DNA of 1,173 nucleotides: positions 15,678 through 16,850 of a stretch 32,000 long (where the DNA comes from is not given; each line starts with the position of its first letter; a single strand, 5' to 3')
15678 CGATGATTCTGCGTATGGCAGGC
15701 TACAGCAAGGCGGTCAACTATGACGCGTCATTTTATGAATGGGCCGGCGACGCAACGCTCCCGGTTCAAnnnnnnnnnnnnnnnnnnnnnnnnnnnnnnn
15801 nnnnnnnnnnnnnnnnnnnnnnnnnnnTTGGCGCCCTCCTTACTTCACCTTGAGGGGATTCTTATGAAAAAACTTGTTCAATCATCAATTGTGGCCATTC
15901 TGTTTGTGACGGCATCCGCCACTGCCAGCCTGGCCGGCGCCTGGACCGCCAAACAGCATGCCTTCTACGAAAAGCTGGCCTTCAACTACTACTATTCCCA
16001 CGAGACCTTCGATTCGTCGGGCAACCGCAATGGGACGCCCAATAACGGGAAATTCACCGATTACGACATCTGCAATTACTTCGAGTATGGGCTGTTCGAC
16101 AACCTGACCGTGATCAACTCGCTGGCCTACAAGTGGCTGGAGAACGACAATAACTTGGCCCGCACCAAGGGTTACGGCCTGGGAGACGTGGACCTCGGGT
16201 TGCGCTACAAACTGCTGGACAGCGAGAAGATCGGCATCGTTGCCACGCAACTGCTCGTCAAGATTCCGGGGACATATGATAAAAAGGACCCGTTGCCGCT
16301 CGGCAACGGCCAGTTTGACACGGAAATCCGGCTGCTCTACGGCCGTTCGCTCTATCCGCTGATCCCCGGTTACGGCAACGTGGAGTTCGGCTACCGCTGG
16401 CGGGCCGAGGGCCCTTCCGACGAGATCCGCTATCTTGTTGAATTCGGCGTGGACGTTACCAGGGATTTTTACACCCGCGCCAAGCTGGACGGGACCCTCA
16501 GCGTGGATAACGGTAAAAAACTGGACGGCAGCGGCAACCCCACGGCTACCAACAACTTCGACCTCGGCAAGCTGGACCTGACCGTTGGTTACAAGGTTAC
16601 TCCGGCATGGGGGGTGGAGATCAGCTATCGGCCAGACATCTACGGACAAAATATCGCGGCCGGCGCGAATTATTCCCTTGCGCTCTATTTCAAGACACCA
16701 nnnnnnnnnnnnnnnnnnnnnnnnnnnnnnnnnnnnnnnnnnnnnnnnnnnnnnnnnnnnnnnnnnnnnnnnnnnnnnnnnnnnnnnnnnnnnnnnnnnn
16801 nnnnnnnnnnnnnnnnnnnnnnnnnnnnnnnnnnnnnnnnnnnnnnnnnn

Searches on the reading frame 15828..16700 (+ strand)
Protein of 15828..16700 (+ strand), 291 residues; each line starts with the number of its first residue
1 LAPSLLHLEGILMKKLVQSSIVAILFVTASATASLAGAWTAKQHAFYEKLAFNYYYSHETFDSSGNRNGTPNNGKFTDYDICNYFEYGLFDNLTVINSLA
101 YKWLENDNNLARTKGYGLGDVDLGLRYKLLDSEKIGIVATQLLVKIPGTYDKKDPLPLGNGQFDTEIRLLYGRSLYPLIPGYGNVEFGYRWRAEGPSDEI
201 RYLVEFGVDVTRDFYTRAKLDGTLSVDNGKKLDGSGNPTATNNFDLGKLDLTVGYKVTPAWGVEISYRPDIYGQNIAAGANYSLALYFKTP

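Call 3: search_protein_families(library=pfam, proteins=[window:15828-16700:+], max_evalue=0.01)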
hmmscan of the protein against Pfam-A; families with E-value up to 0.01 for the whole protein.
window:15828-16700:+ (291 aa): 0 families

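Call 4: search_protein_families(library=ncbifam, proteins=[window:15828-16700:+], max_evalue=0.01)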
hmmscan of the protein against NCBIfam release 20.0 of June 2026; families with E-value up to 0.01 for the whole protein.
window:15828-16700:+ (291 aa): 1 family
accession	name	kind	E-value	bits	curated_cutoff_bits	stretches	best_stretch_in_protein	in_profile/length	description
NF050079.1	pilus_FilC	exception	0.0054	16.1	630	1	82-128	154-200/384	putative pilus system protein FilC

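Call 21: search_protein_families(library=pfam, proteins=[window:15828-16700:+], max_evalue=5)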
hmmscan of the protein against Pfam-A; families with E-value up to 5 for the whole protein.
window:15828-16700:+ (291 aa): 0 families
